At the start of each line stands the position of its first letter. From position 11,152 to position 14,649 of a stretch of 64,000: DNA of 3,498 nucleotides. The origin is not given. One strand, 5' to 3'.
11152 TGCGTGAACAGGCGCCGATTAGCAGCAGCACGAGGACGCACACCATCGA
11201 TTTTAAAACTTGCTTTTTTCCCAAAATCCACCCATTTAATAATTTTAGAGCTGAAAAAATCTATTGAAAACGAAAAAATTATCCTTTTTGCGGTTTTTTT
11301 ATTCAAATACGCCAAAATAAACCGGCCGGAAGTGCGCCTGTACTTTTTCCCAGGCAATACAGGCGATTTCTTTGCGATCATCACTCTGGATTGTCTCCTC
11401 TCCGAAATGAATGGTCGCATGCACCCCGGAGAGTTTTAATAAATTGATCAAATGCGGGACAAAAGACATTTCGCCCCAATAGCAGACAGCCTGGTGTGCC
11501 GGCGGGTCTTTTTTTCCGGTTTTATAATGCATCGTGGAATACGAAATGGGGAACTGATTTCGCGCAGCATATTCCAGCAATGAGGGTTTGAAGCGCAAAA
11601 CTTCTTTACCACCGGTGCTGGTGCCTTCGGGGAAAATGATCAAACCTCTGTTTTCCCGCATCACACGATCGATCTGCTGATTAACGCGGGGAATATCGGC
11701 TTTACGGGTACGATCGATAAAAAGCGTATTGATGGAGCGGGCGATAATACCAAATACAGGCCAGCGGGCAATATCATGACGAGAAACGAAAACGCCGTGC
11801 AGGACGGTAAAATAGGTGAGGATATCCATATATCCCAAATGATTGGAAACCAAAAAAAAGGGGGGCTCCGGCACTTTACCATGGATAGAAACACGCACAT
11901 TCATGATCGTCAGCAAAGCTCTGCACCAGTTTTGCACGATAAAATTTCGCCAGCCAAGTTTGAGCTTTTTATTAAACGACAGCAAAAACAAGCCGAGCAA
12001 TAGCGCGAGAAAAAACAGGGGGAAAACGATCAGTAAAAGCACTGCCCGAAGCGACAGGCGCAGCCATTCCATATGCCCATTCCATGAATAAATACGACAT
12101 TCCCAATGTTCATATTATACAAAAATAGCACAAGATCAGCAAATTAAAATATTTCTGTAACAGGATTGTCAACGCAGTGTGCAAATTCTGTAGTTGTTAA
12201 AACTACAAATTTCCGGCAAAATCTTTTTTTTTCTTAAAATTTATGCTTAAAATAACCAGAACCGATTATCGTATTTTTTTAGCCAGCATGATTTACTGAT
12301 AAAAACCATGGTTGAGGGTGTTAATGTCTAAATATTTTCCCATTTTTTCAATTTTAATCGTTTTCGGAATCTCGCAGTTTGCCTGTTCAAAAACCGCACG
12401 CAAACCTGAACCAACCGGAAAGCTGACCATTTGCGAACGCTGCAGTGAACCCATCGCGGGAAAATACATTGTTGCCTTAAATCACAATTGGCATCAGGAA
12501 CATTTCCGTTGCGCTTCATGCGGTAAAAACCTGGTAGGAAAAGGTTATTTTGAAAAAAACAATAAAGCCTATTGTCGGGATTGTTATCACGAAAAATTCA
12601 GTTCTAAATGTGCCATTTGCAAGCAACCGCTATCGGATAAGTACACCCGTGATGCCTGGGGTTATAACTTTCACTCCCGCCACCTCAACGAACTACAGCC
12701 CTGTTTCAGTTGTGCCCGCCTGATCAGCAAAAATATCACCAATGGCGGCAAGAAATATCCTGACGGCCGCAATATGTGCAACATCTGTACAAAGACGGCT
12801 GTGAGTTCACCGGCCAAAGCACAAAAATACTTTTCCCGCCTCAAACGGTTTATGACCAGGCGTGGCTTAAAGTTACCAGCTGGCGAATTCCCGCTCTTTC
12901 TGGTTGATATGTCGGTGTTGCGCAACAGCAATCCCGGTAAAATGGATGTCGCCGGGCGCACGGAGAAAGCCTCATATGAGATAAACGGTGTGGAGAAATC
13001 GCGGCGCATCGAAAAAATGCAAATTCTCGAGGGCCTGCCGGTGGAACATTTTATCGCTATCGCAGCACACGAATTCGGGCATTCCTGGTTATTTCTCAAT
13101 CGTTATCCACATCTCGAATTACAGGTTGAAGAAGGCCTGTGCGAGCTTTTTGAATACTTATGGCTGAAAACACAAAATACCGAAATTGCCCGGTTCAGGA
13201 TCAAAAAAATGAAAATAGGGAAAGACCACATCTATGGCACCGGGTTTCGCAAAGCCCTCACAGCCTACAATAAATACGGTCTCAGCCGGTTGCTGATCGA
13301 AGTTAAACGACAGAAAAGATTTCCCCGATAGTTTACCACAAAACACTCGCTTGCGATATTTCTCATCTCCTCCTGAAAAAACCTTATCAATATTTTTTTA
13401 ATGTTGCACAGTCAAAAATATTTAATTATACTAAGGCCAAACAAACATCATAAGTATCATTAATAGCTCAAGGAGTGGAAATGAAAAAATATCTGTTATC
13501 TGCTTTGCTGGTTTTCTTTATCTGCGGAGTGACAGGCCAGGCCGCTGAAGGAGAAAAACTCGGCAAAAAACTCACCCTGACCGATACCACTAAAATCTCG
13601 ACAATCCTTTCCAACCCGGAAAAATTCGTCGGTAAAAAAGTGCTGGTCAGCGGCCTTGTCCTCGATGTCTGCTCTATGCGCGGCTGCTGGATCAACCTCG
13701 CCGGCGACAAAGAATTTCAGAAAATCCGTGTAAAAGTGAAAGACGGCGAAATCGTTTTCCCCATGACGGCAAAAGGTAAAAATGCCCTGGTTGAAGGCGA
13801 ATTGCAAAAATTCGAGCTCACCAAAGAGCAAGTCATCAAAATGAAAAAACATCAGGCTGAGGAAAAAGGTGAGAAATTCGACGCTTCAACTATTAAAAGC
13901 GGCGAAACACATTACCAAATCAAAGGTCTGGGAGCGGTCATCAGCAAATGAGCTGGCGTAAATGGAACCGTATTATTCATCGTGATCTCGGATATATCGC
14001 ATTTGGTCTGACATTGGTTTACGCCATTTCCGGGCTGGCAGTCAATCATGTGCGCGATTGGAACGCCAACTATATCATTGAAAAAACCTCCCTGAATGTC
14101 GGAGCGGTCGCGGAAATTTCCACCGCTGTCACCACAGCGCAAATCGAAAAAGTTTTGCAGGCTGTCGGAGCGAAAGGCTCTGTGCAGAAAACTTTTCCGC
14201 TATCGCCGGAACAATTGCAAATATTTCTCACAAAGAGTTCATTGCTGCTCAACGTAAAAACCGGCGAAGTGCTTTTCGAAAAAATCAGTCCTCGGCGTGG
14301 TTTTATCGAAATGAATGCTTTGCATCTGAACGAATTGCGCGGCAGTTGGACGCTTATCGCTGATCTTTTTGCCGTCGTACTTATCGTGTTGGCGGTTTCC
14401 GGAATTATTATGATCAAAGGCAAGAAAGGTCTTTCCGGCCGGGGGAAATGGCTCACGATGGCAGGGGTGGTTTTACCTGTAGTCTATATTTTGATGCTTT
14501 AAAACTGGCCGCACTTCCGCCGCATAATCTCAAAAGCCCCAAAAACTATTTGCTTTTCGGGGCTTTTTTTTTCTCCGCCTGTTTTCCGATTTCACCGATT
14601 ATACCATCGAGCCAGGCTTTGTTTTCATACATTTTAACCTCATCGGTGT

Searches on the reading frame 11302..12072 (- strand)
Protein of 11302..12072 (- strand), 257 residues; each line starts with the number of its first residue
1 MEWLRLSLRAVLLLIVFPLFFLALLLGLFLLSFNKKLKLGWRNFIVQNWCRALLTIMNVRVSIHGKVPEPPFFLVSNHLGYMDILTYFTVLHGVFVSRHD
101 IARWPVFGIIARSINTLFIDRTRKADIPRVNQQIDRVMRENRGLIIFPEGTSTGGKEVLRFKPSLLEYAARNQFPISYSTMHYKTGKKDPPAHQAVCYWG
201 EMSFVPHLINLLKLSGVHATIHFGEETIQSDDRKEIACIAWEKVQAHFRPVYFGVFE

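Call 83: search_protein_families(library=pfam, proteins=[window:11302-12072:-], max_evalue=0.001)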
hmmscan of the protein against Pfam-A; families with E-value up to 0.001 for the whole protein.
window:11302-12072:- (257 aa): 1 family
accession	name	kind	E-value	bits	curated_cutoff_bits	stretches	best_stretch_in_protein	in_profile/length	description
PF01553.26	Acyltransferase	-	1.6e-19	70.5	23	1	60-176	3-126/132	Acyltransferase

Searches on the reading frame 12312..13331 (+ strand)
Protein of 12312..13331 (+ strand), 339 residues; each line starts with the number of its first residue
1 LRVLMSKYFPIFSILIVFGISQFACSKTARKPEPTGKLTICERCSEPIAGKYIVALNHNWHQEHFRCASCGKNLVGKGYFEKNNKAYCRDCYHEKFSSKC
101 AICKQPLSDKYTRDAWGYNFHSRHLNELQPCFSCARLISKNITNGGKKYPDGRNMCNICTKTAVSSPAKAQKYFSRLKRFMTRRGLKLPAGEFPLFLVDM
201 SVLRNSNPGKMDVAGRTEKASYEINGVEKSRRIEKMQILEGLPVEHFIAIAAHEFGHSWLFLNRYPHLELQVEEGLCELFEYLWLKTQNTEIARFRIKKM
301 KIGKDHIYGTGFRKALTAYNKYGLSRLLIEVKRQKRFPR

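Call 42: find_encoding_contigs(protein=window:12312-13331:+, flank=10000, max_places=1)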
Protein window:12312-13331:+ (339 aa): no gene with exactly this product is on record in the collection.

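Call 43: search_protein_families(library=pfam, proteins=[window:12312-13328:+], max_evalue=0.001)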
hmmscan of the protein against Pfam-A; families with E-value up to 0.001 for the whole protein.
window:12312-13328:+ (339 aa): 2 families
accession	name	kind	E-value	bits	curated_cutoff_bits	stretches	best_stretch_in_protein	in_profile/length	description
PF12315.14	DA1-like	-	3.2e-21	76.1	25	2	223-290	69-136/213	Protein DA1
PF00412.28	LIM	-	1.1e-18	67.6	22.9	1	41-96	1-58/58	LIM domain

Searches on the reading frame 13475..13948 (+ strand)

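Call 43: search_protein_families(library=pfam, proteins=[window:13475-13948:+], max_evalue=0.001)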
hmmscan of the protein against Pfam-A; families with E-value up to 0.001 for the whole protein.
window:13475-13948:+ (158 aa): 1 family
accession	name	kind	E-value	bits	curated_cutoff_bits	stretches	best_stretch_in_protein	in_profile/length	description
PF16267.10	DUF4920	-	8.4e-12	45.4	25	1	56-133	13-85/87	Domain of unknown function (DUF4920)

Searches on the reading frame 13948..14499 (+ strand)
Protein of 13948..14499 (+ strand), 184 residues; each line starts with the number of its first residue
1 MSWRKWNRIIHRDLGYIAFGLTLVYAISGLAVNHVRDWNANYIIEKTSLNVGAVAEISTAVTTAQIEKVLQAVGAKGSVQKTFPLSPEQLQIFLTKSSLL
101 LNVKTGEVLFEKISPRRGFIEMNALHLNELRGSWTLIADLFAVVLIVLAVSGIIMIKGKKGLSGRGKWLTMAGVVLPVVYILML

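Call 83: search_protein_families(library=pfam, proteins=[window:13948-14499:+], max_evalue=0.001)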
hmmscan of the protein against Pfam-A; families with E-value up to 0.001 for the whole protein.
window:13948-14499:+ (184 aa): 2 families
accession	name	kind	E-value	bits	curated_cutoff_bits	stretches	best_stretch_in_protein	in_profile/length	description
PF16357.10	PepSY_TM_like_2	-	2e-13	51.2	27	1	18-183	16-194/197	Putative PepSY_TM-like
PF03929.21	PepSY_TM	-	2.5e-07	31.2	28.8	1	95-162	94-162/295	PepSY-associated TM region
